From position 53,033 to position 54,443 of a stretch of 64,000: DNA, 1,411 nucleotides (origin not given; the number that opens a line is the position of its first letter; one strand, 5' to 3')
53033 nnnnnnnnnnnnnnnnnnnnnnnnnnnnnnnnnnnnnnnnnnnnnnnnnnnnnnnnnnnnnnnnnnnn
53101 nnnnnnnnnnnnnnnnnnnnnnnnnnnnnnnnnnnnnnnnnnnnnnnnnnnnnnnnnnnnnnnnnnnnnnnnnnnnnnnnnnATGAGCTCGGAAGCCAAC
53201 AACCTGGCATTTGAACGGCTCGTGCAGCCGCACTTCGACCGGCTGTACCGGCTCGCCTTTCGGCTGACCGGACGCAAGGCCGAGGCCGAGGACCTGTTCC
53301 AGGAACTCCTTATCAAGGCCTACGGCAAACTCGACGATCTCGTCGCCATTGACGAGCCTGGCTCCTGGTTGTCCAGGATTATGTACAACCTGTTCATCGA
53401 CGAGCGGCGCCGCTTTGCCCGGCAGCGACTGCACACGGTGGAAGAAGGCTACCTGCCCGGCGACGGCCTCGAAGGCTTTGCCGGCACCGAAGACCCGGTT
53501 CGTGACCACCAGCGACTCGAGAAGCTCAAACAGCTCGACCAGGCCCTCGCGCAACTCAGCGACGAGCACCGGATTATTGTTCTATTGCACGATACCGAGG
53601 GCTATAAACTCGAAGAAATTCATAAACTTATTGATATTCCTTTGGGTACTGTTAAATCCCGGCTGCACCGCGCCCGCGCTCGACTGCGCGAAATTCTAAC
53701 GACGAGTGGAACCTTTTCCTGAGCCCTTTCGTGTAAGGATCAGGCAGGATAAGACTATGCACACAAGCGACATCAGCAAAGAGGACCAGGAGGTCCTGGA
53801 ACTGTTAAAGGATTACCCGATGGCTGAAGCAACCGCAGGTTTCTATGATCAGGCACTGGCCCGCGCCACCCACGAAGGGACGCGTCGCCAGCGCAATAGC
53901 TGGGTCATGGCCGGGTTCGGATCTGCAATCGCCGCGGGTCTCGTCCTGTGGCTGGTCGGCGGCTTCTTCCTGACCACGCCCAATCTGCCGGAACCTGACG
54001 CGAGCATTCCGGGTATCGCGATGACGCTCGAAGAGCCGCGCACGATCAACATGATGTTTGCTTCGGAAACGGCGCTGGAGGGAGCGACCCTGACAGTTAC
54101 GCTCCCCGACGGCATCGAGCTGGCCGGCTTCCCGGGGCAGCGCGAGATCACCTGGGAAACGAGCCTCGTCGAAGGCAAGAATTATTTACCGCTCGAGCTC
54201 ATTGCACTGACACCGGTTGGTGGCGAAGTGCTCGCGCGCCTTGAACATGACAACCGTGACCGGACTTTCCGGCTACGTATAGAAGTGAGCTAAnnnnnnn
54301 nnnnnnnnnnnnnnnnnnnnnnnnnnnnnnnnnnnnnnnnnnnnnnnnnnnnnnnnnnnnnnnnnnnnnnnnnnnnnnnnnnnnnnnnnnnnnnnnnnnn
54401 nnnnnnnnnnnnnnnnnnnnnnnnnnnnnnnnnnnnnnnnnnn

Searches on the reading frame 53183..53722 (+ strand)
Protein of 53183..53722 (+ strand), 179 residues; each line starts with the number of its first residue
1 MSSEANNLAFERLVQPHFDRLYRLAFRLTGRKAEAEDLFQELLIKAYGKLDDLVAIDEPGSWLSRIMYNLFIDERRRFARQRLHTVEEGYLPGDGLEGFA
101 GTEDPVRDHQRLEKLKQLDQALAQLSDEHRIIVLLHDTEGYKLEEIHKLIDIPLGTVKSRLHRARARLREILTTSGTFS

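Call 7: search_protein_families(library=ncbifam, proteins=[window:53183-53722:+], max_evalue=0.01)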
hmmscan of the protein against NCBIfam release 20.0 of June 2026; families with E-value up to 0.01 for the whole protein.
window:53183-53722:+ (179 aa): 95 families (the best 25 are shown)
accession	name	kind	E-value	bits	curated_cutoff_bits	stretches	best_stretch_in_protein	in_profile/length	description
NF007229.0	PRK09647.1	equivalog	1.7e-34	119.1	265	1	7-174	43-204/220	RNA polymerase sigma factor SigE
NF009171.0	PRK12518.1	equivalog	4.4e-32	111.4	208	1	4-177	23-189/191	RNA polymerase sigma factor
NF058625.1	sigma_PG0214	equivalog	1.6e-29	102.8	130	1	9-173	5-162/170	GFO_1088 family ECF-type sigma factor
TIGR02983.1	SigE-fam_strep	subfamily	9.7e-28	97.1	141.55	1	6-173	4-159/162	SigE family RNA polymerase sigma factor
NF009185.0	PRK12533.1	equivalog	1.8e-27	96.4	248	1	4-174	25-195/231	RNA polymerase sigma factor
NF007225.0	PRK09643.1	equivalog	2.4e-27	95.9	190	1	6-174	25-184/204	RNA polymerase sigma factor SigM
NF008888.0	PRK11922.1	equivalog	3.5e-27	95.5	204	1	4-173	26-197/231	RNA polymerase sigma factor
NF007223.0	PRK09641.1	equivalog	1.9e-26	93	209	1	6-173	16-185/187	RNA polymerase sigma factor SigW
NF009166.1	PRK12513.1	equivalog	4.6e-26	91.7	206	1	6-174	20-188/193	RNA polymerase sigma factor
TIGR02947.1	SigH_actino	hypoth_equivalog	1.4e-25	90.1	251.55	1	4-173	7-180/193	RNA polymerase sigma-70 factor, TIGR02947 family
TIGR02948.1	SigW_bacill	equivalog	4.3e-25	88.9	243.1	1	7-172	17-184/187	RNA polymerase sigma factor SigW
TIGR02937.1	sigma70-ECF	superfamily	7e-25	87.6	42.9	1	9-172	2-165/165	sigma-70 family RNA polymerase sigma factor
TIGR02950.1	SigM_subfam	subfamily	1e-23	83.9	147.95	1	11-172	3-158/159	RNA polymerase sigma factor, SigM family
NF007216.0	PRK09638.1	equivalog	1.4e-23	83.6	194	1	5-172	15-174/180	RNA polymerase sigma factor SigY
NF007227.0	PRK09645.1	subfamily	2.2e-23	83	202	1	4-176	9-174/177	sigma-70 family RNA polymerase sigma factor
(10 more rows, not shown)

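Call 9: search_protein_families(library=pfam, proteins=[window:53183-53722:+], max_evalue=0.1)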
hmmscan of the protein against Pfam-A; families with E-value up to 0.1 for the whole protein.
window:53183-53722:+ (179 aa): 5 families
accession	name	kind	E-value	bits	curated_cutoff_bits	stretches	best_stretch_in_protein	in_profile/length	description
PF04542.20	Sigma70_r2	-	3.3e-14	52.9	24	1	13-77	1-67/71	Sigma-70 region 2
PF08281.18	Sigma70_r4_2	-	4.2e-14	52.4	25.7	1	116-168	2-54/54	Sigma-70, region 4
PF04545.22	Sigma70_r4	-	1.4e-10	40.9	24.1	1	121-170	1-50/50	Sigma-70, region 4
PF07638.17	Sigma70_ECF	-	6.8e-05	23.3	21.1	1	10-170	19-181/185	ECF sigma factor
PF13384.12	HTH_23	-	0.024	14.9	24.6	1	130-164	9-41/50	Homeodomain-like domain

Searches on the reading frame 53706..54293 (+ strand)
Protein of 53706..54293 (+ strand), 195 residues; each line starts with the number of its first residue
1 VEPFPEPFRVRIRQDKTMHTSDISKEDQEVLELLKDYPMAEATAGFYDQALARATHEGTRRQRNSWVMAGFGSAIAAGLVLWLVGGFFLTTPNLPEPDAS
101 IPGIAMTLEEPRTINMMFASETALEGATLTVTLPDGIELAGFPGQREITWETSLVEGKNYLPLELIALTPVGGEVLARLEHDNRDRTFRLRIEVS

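Call 7: search_protein_families(library=ncbifam, proteins=[window:53706-54293:+], max_evalue=0.01)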
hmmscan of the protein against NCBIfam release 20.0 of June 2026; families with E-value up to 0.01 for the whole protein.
window:53706-54293:+ (195 aa): 0 families

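Call 9: search_protein_families(library=pfam, proteins=[window:53706-54293:+], max_evalue=0.1)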
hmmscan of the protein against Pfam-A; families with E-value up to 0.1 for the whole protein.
window:53706-54293:+ (195 aa): 1 family
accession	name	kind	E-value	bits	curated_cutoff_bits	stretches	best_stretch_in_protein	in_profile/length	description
PF22478.1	DUF6982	-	0.081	13.4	24.5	0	112-142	63-93/134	Family of unknown function (DUF6982)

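Call 13: find_homologous_proteins(query=window:53706-54290:+, max_evalue=0.001)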
Query window:53706-54290:+ (195 aa): 1717 proteins with E <= 0.001 among 2485 candidates; the best 120 are listed.
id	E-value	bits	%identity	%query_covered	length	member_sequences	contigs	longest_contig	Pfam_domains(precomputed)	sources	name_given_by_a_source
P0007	3.9e-104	364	92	91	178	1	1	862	-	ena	-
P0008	3.1e-103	361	90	91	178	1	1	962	-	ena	-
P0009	3.2e-103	361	92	91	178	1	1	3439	-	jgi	-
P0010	1.2e-102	359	91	91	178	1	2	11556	-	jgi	-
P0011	1.6e-102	359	90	91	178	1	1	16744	-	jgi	-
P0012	2.8e-102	358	89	91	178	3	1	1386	-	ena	-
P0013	3.1e-102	358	90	91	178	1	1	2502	-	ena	-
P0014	4.0e-102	357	88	91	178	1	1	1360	-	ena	-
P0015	4.1e-102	357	90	91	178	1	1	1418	-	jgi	jgi:hypothetical protein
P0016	4.6e-102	357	90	91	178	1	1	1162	-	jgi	-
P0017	6.0e-102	357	89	91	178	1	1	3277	-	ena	-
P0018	8.2e-102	356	90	91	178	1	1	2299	-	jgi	jgi:hypothetical protein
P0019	8.4e-102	356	90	91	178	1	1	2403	-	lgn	-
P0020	1.0e-101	356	89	91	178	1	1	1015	-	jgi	-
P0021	1.1e-101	356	90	91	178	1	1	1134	-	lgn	-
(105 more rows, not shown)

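Call 15: find_related_loci(query=window:53757-54290:+, collection=genome_contigs, flank=6000)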
Query window:53757-54290:+ (178 aa) in genome_contigs; peptide patterns used: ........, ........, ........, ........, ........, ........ (x = any residue, [..] = any of these).
276 stretches matched a pattern; 31 encode a relative of the query (tblastn E <= 1e-3); 31 distinct loci.
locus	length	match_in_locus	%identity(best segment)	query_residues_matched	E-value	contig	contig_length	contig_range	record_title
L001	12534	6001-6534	93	1-178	2e-111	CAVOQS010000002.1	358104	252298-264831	MAG: uncultured Gammaproteobacteria bacterium isolate MFD09964.bin.1.340 genome assembly, contig: contig_1142, whole gen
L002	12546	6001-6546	91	1-178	4e-108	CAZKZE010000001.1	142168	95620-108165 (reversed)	MAG TPA_asm: uncultured Woeseiaceae bacterium isolate binchicken_co373_22 genome assembly, contig: NODE_1_length_142168_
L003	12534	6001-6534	81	1-178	6e-100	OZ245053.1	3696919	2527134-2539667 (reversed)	MAG: Woeseiaceae bacterium isolate 4718722b-8c10-401d-82db-3c14cb848c61 genome assembly, chromosome: 1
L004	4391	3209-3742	82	1-178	2e-100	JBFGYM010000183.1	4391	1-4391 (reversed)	MAG: Woeseiaceae bacterium isolate Mix_sand06.2021.04.G.12 k141_2039129_length_4391_cov_16.5080, whole genome shotgun se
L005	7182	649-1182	81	1-178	3e-98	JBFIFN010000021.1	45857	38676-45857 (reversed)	MAG: Woeseiaceae bacterium isolate Mix_sand11.2021.09.G.29 k141_1552707_length_45857_cov_24.4201, whole genome shotgun s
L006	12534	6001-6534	75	1-178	6e-90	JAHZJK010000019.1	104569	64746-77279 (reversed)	MAG: Gammaproteobacteria bacterium isolate P_S1_bin.8 k141_804709, whole genome shotgun sequence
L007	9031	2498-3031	68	1-178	3e-85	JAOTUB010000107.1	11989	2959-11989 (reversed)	MAG: Gammaproteobacteria bacterium isolate 13_July_SF_Bin38 13_July_SF_Bin38_scaffold_2121_c1, whole genome shotgun sequ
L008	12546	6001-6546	70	1-178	3e-85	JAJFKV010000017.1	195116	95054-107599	MAG: Woeseiaceae bacterium isolate OFTM88 OFTM88_16, whole genome shotgun sequence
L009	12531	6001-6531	66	1-177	2e-82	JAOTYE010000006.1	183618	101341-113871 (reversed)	MAG: Gammaproteobacteria bacterium isolate 21_Jan_SF_Bin38 21_Jan_SF_Bin38_scaffold_28_c1, whole genome shotgun sequence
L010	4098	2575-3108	68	1-178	2e-82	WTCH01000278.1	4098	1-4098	MAG: Woeseiaceae bacterium isolate GLR87 c_000000016633, whole genome shotgun sequence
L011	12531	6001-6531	66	1-178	2e-78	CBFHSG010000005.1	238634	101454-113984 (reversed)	MAG: Woeseiaceae bacterium isolate AGTU_64_bin_15_strict genome assembly, contig: AGTU_64_bin_15_strict_c5, whole genome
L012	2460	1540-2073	66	2-177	4e-80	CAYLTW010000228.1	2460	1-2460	MAG TPA_asm: uncultured Woeseiaceae bacterium isolate binchicken_co121_127 genome assembly, contig: NODE_63221_length_24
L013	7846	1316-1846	66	1-178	3e-78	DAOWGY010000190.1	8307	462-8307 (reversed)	MAG TPA_asm: Gammaproteobacteria bacterium isolate CSMAG_2003 CSMAG_2003_k141_2226177_length_8307_cov_11.0000, whole gen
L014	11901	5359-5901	67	1-178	6e-78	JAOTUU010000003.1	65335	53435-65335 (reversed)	MAG: Gammaproteobacteria bacterium isolate 13_May_SF_Bin22 13_May_SF_Bin22_scaffold_199_c1, whole genome shotgun sequenc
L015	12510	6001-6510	66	9-178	9e-78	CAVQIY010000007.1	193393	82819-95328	MAG: uncultured Gammaproteobacteria bacterium isolate MFD09779.bin.2.180 genome assembly, contig: contig_47614, whole ge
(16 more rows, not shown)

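Call 40: predict_structure(alignment_id=A1)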
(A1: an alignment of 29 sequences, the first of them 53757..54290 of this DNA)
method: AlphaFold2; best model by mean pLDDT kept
length: 178 residues; sequences in the alignment: 29
mean_pLDDT: 45.6   pTM: 0.39
mean pLDDT of the five models: 45.6, 38.4, 37.2, 32.6, 30.7
residues with pLDDT >= 90: 0; 70-90: 0; 50-70: 85; < 50: 93
segments of 3 or more residues with pLDDT < 50: 1-79, 102-104, 151-154, 176-178
pLDDT, mean of each block of 10 residues (from residue 1): 35 32 29 34 30 28 29 40 55 57 55 64 60 60 51 53 58 52
secondary structure, 60 per line:
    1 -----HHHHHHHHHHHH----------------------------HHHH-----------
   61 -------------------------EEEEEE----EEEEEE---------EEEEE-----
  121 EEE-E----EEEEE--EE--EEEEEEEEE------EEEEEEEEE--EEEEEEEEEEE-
elements in order: H6-17 H46-49 E86-91 E96-101 E111-115 E121-123 E130-134 E141-149 E156-164 E167-177

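Call 59: find_related_loci(query=A5, collection=metagenome_contigs, flank=6000)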
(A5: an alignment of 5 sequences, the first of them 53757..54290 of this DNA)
Query A5 (178 aa) in metagenome_contigs; peptide patterns used: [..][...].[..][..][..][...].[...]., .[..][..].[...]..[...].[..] (x = any residue, [..] = any of these).
600 stretches matched a pattern (row limit reached: there are more); 377 encode a relative of the query (tblastn E <= 1e-3); the best 80 are kept; 80 distinct loci.
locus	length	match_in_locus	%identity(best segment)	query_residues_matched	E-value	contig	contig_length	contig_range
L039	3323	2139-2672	94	1-178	2e-113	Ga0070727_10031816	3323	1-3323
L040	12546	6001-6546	91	1-178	4e-109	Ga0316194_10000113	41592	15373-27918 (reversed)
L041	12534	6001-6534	90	1-178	6e-109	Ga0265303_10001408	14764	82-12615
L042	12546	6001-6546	91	1-178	5e-108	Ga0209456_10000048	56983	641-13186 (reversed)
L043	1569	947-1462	93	1-172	3e-115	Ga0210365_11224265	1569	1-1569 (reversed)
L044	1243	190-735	88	1-178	1e-115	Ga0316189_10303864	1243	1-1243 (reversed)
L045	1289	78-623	88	1-178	2e-115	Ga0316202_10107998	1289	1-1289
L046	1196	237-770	84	1-178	3e-110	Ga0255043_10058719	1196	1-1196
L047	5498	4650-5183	84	1-178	2e-101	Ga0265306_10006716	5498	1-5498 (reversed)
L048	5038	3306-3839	84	1-178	2e-101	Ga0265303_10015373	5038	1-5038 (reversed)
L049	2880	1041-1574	84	1-178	3e-103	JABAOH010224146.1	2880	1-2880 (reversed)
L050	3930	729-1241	87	8-178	3e-101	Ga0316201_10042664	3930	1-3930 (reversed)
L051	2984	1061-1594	83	1-178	1e-102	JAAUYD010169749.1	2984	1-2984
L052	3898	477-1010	84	1-178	2e-101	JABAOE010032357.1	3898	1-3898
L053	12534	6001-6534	80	1-178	1e-99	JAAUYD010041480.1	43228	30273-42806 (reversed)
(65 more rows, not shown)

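Call 71: search_solved_structures(query=A5, max_evalue=10)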
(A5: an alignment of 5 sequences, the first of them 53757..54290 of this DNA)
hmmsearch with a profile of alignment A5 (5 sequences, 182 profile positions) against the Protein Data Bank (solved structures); distinct sequences matched with E-value up to 10: 12.
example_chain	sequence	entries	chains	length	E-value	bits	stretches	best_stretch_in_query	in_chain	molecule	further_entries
7kv9_a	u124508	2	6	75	0.27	13.8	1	31-78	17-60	Matrix protein M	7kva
9n3b_B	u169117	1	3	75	0.29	13.7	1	31-77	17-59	Small envelope protein M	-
2z8h_A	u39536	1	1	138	0.34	13.4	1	112-142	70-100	Transcription regulator protein BACH1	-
6m5y_A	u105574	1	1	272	0.62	12.6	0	110-127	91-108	Galectin-1,Galectin-1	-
3uet_A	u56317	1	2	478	1.5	11.3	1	81-125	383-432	Alpha-1,3/4-fucosidase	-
3ues_A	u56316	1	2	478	1.6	11.3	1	81-125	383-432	Alpha-1,3/4-fucosidase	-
3mo4_A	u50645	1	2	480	1.6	11.3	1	81-125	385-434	Alpha-1,3/4-fucosidase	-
1cdw_A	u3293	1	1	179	1.8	11.1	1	82-109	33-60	PROTEIN (TATA BINDING PROTEIN (TBP))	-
1c9b_B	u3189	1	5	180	1.8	11.1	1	82-109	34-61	TATA BOX BINDING PROTEIN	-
1nvp_A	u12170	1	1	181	1.8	11.1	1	82-109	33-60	TATA box binding protein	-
4roc_B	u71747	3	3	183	1.9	11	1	82-109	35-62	TATA-box-binding protein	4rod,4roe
1jfi_C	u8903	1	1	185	1.9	11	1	81-109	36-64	TATA-BOX-BINDING PROTEIN (TBP)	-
